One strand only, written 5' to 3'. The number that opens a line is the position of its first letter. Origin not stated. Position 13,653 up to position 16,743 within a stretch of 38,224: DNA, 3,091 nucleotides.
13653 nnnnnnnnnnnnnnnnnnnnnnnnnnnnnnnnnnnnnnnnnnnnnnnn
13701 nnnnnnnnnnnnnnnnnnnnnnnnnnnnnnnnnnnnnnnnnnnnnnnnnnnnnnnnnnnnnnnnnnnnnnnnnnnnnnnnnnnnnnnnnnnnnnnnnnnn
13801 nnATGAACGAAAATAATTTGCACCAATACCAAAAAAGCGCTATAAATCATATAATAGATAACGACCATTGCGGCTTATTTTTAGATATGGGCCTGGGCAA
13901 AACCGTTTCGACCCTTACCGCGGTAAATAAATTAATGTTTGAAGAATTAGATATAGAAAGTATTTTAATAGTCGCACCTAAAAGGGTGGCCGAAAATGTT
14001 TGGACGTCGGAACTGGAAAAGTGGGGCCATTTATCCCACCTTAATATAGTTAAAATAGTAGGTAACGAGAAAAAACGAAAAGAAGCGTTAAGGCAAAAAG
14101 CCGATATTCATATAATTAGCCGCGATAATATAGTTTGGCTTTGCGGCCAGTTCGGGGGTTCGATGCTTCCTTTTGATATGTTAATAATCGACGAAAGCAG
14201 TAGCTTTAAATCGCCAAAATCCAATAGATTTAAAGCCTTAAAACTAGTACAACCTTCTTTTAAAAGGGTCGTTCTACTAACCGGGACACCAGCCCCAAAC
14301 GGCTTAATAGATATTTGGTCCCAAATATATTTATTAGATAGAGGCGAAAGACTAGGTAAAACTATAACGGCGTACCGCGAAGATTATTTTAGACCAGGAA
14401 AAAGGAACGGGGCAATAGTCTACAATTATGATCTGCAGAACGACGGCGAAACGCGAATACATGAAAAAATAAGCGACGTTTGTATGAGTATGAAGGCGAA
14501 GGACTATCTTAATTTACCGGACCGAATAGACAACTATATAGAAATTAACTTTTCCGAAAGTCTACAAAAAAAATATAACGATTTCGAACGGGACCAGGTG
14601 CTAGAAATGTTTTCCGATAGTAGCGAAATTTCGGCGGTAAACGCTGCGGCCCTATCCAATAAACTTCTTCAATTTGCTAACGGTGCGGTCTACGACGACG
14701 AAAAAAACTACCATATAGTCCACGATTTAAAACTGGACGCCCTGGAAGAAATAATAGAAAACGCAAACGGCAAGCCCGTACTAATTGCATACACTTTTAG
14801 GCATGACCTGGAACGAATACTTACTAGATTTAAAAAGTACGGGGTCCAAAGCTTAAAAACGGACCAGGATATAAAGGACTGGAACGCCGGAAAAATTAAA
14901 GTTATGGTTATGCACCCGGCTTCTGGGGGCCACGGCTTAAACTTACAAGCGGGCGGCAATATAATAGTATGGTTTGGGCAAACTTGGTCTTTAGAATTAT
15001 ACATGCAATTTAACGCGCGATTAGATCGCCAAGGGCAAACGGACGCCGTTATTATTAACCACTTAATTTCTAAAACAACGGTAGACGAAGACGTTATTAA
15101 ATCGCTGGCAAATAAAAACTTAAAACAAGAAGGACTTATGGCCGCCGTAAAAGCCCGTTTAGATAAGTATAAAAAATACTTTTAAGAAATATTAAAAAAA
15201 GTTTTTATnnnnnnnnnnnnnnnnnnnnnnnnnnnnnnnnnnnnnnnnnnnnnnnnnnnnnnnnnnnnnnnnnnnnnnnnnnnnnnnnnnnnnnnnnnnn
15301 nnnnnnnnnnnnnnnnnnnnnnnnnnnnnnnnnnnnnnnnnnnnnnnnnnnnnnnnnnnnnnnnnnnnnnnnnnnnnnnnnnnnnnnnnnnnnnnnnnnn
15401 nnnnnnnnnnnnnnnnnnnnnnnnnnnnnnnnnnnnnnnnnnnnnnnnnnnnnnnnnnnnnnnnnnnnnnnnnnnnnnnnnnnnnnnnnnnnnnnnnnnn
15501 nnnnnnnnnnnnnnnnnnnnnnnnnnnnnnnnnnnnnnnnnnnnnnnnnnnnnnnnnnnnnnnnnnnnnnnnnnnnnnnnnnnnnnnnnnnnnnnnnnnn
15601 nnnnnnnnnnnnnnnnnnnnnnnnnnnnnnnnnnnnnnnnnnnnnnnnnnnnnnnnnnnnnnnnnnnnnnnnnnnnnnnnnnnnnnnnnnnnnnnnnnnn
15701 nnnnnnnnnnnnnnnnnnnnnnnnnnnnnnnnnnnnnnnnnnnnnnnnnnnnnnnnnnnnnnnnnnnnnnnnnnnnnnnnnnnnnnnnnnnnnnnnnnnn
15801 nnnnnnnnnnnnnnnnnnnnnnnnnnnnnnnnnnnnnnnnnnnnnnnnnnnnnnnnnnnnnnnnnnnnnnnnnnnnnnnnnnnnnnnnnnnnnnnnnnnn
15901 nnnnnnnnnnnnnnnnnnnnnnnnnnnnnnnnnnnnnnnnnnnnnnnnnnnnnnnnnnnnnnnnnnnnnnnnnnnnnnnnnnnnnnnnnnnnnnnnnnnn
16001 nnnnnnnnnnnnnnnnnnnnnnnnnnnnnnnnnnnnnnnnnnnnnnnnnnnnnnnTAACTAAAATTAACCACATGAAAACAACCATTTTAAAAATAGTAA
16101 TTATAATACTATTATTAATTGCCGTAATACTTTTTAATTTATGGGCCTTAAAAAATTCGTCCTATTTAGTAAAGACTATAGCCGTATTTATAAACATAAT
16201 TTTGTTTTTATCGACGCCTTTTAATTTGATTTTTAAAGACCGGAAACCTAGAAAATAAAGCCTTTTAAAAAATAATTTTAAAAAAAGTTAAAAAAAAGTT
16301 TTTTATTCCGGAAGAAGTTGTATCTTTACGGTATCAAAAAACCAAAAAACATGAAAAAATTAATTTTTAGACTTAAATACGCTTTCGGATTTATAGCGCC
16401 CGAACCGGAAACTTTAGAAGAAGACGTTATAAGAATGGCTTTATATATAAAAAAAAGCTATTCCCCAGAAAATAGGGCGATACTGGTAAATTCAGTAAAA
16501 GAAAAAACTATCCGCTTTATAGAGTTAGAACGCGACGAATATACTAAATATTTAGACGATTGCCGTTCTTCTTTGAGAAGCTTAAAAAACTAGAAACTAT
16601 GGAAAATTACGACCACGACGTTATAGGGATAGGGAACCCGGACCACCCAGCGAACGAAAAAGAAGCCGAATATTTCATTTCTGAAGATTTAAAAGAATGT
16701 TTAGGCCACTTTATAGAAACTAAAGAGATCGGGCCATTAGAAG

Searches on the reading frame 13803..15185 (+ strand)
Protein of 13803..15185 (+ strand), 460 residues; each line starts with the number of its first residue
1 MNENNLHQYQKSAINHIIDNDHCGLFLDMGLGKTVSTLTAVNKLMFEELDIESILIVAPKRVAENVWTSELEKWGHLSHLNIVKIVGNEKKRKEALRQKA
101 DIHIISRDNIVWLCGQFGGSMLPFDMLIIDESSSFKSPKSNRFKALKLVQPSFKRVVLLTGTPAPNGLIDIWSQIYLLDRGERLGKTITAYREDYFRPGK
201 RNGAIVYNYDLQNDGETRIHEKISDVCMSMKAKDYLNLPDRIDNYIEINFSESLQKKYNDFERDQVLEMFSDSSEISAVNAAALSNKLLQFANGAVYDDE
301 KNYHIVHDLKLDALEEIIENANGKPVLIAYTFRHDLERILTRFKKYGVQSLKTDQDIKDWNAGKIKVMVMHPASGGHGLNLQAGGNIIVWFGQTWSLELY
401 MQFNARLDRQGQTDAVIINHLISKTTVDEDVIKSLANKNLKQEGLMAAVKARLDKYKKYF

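Call 10: search_protein_families(library=phrogs, proteins=[window:13803-15185:+], max_evalue=0.01)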
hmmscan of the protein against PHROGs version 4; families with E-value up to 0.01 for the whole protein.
window:13803-15185:+ (460 aa): 7 families
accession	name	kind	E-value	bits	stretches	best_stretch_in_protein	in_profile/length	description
phrog_62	-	DNA, RNA and nucleotide metabolism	5.1e-168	562.3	1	5-457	696-1144/1881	DNA helicase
phrog_11354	-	unknown function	2.5e-45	153.9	1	351-456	8-115/116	-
phrog_16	-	DNA, RNA and nucleotide metabolism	4.7e-14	52.6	1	5-421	272-599/986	DNA helicase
phrog_24008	-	DNA, RNA and nucleotide metabolism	5.2e-10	38.8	1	3-178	478-648/1006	helicase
phrog_11801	-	other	1.1e-06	27.1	0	4-102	865-964/2269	DNA methyltransferase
phrog_23807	-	unknown function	6e-05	22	0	28-173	154-316/1053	-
phrog_1685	-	unknown function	7.3e-05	21.1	0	7-95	832-918/2278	-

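Call 11: search_protein_families(library=pfam, proteins=[window:13803-15185:+], max_evalue=0.01)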
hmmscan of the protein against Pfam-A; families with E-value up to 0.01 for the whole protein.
window:13803-15185:+ (460 aa): 5 families
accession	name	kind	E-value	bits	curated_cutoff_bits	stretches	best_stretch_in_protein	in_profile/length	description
PF00176.29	SNF2-rel_dom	-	1.1e-29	103.9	24.9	1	9-274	1-266/290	SNF2-related domain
PF00270.35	DEAD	-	4.6e-09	36.7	26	1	8-164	2-161/167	DEAD/DEAH box helicase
PF04851.21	ResIII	-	7e-07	29.7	22.5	1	5-163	3-162/164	Type III restriction enzyme, res subunit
PF00271.37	Helicase_C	-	5.2e-05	23.9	23.5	1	310-410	2-109/110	Helicase conserved C-terminal domain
PF13245.12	AAA_19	-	0.0097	16.5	25.1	0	10-143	1-110/134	AAA domain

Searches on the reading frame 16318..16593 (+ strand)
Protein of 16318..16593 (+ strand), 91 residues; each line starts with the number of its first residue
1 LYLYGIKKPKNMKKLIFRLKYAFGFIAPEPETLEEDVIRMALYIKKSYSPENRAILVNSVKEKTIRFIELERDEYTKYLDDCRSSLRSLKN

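Call 24: search_protein_families(library=phrogs, proteins=[window:16318-16593:+], max_evalue=0.01)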
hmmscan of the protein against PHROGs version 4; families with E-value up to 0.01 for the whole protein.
window:16318-16593:+ (91 aa): 1 family
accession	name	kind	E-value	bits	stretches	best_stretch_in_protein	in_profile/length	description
phrog_5166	-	unknown function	0.0057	17.7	1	4-73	31-101/131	-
